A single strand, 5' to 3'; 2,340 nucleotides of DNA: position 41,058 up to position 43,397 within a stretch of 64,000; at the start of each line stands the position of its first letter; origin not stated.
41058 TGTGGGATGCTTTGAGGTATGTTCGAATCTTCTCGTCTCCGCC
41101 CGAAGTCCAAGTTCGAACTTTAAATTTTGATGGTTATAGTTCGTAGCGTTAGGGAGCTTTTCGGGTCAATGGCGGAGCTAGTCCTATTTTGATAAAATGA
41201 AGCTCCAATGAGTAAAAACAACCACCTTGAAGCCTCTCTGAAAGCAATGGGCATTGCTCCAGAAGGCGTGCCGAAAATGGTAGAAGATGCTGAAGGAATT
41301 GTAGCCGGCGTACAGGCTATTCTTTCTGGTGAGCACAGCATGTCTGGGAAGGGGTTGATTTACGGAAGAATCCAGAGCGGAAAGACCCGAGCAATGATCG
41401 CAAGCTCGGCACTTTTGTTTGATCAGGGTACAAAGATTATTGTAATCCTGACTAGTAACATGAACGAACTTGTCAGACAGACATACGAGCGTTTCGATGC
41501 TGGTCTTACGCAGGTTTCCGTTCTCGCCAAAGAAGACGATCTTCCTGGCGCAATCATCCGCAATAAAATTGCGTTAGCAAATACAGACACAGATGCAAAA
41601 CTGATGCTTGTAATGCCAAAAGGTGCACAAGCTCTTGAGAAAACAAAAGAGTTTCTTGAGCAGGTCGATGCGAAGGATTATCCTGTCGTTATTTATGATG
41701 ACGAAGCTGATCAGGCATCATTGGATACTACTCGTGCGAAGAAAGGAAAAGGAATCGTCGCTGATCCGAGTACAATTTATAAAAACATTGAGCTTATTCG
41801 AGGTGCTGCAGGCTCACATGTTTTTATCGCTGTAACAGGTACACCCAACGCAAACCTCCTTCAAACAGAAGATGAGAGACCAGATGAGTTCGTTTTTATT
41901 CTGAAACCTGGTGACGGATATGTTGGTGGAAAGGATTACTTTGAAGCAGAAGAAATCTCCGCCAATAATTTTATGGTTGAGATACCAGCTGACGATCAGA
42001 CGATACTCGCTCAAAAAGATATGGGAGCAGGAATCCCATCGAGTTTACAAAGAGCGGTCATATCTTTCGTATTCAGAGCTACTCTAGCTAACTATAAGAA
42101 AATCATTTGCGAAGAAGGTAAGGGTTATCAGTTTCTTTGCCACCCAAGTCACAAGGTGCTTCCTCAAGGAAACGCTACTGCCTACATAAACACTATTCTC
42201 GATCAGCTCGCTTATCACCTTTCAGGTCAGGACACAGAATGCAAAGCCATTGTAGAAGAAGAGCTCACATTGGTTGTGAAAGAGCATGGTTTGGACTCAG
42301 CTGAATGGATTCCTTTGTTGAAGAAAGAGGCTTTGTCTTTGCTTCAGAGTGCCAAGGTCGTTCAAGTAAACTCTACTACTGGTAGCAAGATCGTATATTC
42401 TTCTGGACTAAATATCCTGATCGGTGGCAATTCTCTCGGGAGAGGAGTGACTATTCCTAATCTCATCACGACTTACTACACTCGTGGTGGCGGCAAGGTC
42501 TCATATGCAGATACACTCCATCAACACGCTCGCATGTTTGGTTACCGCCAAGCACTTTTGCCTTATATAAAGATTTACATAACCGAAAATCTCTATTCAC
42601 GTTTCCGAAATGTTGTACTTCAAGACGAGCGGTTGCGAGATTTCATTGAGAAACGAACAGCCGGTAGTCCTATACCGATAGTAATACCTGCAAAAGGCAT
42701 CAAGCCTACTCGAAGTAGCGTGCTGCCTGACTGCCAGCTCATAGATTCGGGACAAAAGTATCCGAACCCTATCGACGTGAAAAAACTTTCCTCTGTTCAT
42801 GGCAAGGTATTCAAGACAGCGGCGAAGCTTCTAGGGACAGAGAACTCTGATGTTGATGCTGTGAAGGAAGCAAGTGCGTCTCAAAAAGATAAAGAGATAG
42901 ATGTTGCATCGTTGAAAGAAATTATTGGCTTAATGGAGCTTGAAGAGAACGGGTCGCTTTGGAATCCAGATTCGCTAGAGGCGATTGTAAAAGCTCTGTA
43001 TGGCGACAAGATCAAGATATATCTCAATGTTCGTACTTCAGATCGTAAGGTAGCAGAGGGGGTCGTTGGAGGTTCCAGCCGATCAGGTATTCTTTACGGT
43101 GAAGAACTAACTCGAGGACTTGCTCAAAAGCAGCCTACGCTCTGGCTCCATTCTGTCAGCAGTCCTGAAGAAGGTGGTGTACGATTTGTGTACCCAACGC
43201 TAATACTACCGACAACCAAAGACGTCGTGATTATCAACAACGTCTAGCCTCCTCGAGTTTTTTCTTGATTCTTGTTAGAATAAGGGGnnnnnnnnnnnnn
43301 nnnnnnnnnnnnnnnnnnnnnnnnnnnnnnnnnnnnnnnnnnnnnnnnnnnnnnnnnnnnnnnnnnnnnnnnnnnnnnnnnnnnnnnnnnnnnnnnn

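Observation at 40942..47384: AT-rich ~6.4-kb restriction-modification/defence island bracketed by two copies of a 27-nt palindromic repeat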

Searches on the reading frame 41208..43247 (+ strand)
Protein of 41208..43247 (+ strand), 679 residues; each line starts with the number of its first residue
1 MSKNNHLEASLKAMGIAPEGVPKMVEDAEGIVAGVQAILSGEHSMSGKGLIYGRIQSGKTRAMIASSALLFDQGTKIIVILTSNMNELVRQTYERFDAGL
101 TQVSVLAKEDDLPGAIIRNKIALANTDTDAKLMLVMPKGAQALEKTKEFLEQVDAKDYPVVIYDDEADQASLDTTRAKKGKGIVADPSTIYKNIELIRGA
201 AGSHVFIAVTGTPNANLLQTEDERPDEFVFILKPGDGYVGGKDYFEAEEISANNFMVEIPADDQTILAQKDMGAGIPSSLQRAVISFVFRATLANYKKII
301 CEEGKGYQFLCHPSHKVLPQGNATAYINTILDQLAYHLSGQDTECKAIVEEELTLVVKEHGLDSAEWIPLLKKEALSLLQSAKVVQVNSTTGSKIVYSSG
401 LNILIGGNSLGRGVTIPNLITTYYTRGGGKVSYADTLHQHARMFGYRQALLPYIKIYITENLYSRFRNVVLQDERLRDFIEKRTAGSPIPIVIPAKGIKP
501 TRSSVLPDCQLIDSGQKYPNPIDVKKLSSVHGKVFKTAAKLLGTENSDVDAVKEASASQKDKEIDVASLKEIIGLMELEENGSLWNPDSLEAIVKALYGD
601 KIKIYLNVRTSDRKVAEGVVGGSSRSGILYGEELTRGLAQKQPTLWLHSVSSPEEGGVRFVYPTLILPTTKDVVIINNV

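Call 7: search_protein_families(library=pfam, proteins=[window:41208-43247:+], max_evalue=0.01)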
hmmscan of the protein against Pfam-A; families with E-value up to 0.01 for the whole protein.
window:41208-43247:+ (679 aa): 4 families
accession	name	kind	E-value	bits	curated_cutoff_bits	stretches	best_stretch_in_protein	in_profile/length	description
PF10593.14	Z1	-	9.5e-34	117.4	25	1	279-484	1-208/228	Z1 domain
PF18766.7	SWI2_SNF2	-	5.3e-05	23.4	26.7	1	44-215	16-157/221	SWI2/SNF2 ATPase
PF01637.24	ATPase_2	-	0.0029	17.9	33.2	1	50-167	24-120/225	ATPase domain predominantly from Archaea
PF04851.21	ResIII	-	0.0083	16.5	22.5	0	57-165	34-133/164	Type III restriction enzyme, res subunit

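Call 33: search_protein_families(library=padloc, proteins=[window:41208-43247:+], max_evalue=0.01)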
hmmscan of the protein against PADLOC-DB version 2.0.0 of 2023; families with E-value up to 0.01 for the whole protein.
window:41208-43247:+ (679 aa): 2 families
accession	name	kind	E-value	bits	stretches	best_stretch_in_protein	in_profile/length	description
PDLC03202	Helicase_II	-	3.7e-70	235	1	47-509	42-469/621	Type II helicase domain protein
PDLC02205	MzaC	-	5.2e-20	69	2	376-486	544-655/952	-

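Call 51: find_homologous_proteins(query=window:41208-43247:+, max_evalue=1e-20)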
Query window:41208-43247:+ (679 aa): 1641 proteins with E <= 1e-20 among 8000 candidates; the best 120 are listed.
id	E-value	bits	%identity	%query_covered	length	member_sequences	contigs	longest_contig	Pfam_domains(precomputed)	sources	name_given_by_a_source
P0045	0.0e+0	1441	96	100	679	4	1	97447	PF10593.15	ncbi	-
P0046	0.0e+0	1290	87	100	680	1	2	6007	PF10593.15,PF18766.8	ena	-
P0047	0.0e+0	1172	78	100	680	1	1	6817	PF10593.15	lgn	-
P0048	4.5e-257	873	60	100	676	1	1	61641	PF10593.15,PF18766.8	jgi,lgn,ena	-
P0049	1.7e-109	385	36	98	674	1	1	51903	PF10593.15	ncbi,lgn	ncbi:MAG: Z1 domain-containing protein [Candidatus Andersenbacteria bacterium]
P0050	3.7e-108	381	37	99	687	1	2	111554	PF10593.15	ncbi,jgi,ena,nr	ncbi:MAG TPA: Z1 domain-containing protein [Thermoanaerobaculia bacterium]|jgi:hypothetical protein|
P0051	3.3e-107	378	38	92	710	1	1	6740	PF10593.15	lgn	-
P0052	8.6e-107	376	36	97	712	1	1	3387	PF10593.15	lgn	-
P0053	2.1e-106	375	35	100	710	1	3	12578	PF10593.15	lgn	-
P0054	1.2e-104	369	36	98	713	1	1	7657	PF10593.15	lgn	-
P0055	1.0e-103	366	36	95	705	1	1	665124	PF10593.15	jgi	jgi:Z1 domain-containing protein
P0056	1.3e-103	366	36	94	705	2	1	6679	PF10593.15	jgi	jgi:hypothetical protein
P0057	1.8e-103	366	37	91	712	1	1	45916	PF10593.15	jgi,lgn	jgi:plasmid maintenance system antidote protein VapI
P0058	2.6e-103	365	36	95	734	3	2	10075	PF10593.15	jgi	jgi:hypothetical protein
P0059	4.1e-103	364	35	98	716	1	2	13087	PF10593.15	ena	-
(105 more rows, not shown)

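Call 52: find_encoding_contigs(protein=P0045, flank=10000, max_places=3)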
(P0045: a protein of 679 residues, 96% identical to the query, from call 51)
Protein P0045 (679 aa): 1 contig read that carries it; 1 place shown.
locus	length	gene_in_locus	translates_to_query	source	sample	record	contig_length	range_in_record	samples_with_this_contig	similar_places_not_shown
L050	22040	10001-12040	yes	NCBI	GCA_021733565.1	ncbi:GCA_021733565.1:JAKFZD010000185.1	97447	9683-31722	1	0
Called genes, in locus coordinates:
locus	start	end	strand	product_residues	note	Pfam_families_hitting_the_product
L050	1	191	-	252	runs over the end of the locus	PF06750:A24_N_bact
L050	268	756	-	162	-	PF07963:N_methyl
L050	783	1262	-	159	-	PF07963:N_methyl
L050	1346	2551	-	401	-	PF28597:T2SSF_N, PF00482:T2SSF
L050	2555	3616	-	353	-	PF00437:T2SSE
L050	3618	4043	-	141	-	PF00072:Response_reg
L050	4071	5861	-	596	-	PF05157:MshEN, PF00437:T2SSE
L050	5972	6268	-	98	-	-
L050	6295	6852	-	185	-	PF04350:PilO (faint)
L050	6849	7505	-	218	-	-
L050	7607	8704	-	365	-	PF11104:PilM_2, PF14450:FtsA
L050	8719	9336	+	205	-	PF00156:Pribosyltran (weak)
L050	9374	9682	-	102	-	-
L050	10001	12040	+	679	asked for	PF10593:Z1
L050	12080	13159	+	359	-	PF00145:DNA_methylase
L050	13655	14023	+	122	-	PF08818:DUF1801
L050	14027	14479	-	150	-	PF06983:3-dmu-9_3-mt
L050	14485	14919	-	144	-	PF00903:Glyoxalase, PF06983:3-dmu-9_3-mt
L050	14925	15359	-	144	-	PF08327:AHSA1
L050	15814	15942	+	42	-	-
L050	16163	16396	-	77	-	PF04070:DUF378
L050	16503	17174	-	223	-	PF02463:SMC_N, PF00005:ABC_tran, PF13304:AAA_21 (faint)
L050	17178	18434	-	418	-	PF12704:MacB_PCD, PF02687:FtsX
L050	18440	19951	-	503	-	PF25881:HH_YBHG (faint)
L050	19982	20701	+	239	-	PF00300:His_Phos_1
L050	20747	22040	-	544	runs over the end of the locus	PF00118:Cpn60_TCP1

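Call 53: find_encoding_contigs(protein=P0048, flank=10000, max_places=3)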
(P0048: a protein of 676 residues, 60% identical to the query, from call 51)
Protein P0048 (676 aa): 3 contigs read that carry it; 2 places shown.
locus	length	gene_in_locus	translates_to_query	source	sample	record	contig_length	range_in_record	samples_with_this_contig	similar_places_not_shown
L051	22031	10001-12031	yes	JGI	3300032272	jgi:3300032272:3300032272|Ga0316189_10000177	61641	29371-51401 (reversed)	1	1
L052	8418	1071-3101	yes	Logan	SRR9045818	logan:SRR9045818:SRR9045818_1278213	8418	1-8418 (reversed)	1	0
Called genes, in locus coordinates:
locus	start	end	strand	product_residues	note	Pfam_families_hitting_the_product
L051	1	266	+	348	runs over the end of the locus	PF11104:PilM_2, PF06723:MreB_Mbl (faint), PF14450:FtsA (weak)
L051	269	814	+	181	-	-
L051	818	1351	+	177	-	-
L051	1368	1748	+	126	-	-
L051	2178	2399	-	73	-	-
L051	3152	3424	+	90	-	PF00708:Acylphosphatase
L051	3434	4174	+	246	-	PF00849:PseudoU_synth_2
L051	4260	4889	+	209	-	PF01245:Ribosomal_L19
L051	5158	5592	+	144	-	PF00293:NUDIX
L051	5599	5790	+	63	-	-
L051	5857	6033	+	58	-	-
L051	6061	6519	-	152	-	PF08010:Phage_30_3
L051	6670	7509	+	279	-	PF01978:TrmB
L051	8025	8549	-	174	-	-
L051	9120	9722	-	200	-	-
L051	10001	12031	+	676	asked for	PF18766:SWI2_SNF2 (weak), PF10593:Z1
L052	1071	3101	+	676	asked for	PF18766:SWI2_SNF2 (weak), PF10593:Z1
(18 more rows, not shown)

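Call 54: find_encoding_contigs(protein=P0047, flank=10000, max_places=2)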
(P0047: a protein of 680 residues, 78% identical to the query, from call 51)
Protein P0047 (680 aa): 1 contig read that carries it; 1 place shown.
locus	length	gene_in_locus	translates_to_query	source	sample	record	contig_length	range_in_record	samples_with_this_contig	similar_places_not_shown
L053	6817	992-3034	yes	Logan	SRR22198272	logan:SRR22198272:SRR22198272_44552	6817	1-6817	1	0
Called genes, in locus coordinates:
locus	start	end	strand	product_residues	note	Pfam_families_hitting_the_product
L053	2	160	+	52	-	?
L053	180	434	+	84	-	-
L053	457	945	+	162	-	-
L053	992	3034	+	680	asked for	PF10593:Z1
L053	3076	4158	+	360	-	PF00145:DNA_methylase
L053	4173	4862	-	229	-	PF12869:tRNA_anti-like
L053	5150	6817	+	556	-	?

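Call 55: find_encoding_contigs(protein=P0046, flank=10000, max_places=2)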
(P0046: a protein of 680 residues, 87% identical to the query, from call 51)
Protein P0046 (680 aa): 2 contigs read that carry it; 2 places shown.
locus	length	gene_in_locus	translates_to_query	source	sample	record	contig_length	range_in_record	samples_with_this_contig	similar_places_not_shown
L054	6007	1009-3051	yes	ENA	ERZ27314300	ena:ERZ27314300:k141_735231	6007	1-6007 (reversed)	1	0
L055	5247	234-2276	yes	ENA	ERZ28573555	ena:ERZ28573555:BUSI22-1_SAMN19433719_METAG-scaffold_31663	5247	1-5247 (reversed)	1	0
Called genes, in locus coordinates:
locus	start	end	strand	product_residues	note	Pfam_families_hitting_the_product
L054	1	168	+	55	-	?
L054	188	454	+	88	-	-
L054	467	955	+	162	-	-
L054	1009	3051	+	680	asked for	PF18766:SWI2_SNF2 (weak), PF10593:Z1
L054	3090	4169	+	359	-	PF00145:DNA_methylase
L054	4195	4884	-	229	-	PF12869:tRNA_anti-like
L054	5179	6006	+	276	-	?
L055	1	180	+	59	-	?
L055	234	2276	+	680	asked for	PF18766:SWI2_SNF2 (weak), PF10593:Z1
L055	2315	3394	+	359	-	PF00145:DNA_methylase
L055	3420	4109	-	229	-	PF12869:tRNA_anti-like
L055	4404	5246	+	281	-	?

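Call 64: list_cluster_members(proteins=[P0045, P0001, P0002, P0048])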
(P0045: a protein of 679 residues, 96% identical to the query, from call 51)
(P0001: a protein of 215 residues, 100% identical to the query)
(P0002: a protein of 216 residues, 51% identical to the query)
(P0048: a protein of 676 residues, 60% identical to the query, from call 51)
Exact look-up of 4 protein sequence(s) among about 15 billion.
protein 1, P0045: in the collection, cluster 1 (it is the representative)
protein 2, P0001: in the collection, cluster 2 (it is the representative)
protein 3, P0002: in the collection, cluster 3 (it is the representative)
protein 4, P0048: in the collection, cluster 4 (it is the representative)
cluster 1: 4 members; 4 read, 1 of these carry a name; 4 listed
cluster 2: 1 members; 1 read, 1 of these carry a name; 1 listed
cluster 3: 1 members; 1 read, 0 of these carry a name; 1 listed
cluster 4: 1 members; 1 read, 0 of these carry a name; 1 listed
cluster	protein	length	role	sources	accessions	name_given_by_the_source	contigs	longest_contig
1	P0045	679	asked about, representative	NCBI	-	-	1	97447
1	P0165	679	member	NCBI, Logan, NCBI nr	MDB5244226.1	MAG: hypothetical protein JWN18_96 [Parcubacteria group bacterium] | hypothetical protein [Parcubacteria group bacterium]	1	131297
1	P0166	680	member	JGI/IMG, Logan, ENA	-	-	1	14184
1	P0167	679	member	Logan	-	-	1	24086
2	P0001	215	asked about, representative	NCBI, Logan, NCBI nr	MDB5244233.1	MAG: hypothetical protein JWN18_103 [Parcubacteria group bacterium] | hypothetical protein [Parcubacteria group bacterium]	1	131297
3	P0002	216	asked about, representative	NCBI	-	-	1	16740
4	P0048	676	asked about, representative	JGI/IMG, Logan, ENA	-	-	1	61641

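Call 65: find_encoding_contigs(protein=P0167, flank=10000, max_places=3)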
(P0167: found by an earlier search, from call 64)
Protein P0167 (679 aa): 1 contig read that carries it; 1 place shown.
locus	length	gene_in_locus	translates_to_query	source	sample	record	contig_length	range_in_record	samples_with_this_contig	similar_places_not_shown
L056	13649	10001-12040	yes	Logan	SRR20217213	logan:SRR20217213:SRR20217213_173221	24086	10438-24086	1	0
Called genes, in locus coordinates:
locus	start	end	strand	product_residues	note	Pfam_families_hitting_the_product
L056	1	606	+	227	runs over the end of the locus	PF18306:LDcluster4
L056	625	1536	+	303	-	PF13480:Acetyltransf_6 (weak), PF04377:ATE_C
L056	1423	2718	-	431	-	-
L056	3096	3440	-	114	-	PF00453:Ribosomal_L20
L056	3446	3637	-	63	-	PF01632:Ribosomal_L35p (weak)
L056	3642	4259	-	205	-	PF05198:IF3_N, PF00707:IF3_C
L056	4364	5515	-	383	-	-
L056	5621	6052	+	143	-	PF00583:Acetyltransf_1, PF13673:Acetyltransf_10, PF13508:Acetyltransf_7, PF08445:FR47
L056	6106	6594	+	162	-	PF06130:PTAC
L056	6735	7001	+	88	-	-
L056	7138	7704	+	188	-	PF00717:Peptidase_S24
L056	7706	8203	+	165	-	PF02452:PemK_toxin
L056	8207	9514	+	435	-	PF00817:IMS, PF11799:IMS_C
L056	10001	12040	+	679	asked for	PF10593:Z1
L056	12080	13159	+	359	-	PF00145:DNA_methylase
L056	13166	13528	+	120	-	-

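Call 69: search_solved_structures(query=window:41208-43247:+, max_evalue=0.01)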
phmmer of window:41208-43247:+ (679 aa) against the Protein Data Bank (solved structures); distinct sequences matched with E-value up to 0.01: 0.

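Call 77: search_protein_families(library=ncbifam, proteins=[window:41208-43247:+], max_evalue=0.1)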
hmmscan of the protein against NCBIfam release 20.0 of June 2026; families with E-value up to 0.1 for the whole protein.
window:41208-43247:+ (679 aa): 3 families
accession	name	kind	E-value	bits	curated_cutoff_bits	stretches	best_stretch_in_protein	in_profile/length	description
NF041933.1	MzaC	equivalog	2e-21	75.7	1500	3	358-482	522-646/806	MZA anti-phage system associated Z1 domain-containing protein MzaC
NF003046.0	PRK03955.1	equivalog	0.03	14.2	163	0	329-393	64-126/132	DUF126 domain-containing protein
NF041890.1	hdrC_Methbact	equivalog_domain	0.05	13.2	270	1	291-337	57-103/192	ferredoxin:CoB-CoM heterodisulfide reductase subunit HdrC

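Call 86: predict_structure(alignment_id=A4)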
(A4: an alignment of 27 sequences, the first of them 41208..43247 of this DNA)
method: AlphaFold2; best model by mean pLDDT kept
length: 679 residues; sequences in the alignment: 27
mean_pLDDT: 80.5   pTM: 0.75
mean pLDDT of the five models: 80.5, 77.6, 77.1, 71.8, 71.7
residues with pLDDT >= 90: 221; 70-90: 312; 50-70: 116; < 50: 30
segments of 3 or more residues with pLDDT < 50: 390-392, 429-438, 502-506, 617-625
pLDDT, mean of each block of 10 residues (from residue 1): 77 85 91 88 72 76 93 92 77 86 82 86 84 89 90 92 77 55 62 84 86 59 66 72 76 88 86 86 96 87 78 84 94 94 93 95 95 91 77 69 79 69 72 43 65 88 77 79 68 64 54 81 83 95 91 91 94 88 81 85 92 56 56 87 92 74 87 70
secondary structure, 60 per line:
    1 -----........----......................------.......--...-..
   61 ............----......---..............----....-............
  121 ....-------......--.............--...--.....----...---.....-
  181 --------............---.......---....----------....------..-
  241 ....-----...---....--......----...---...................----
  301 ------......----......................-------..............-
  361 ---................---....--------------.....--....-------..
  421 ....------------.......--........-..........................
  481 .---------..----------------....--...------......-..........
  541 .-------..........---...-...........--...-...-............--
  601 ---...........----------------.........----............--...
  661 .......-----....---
elements in order (helices of 4 or more, strands of 3 or more residues): H6-13 H18-39 E46-52 H59-72 E77-82 H86-99 E104-107 H109-124 E132-137 H140-152 E160-164 H175-179 H189-200 E204-210 H214-217 E228-231 H241-244 E256-259 H262-267 H278-296 E307-312 H317-338 H346-359 H364-379 E383-386 E401-405 H408-411 E419-424 H437-443 H448-453 E455-459 H460-481 E509-512 E515-517 H524-529 H531-541 H549-558 E562-564 H566-576 H587-598 E604-614 H631-639 E644-652 E658-667 E673-676
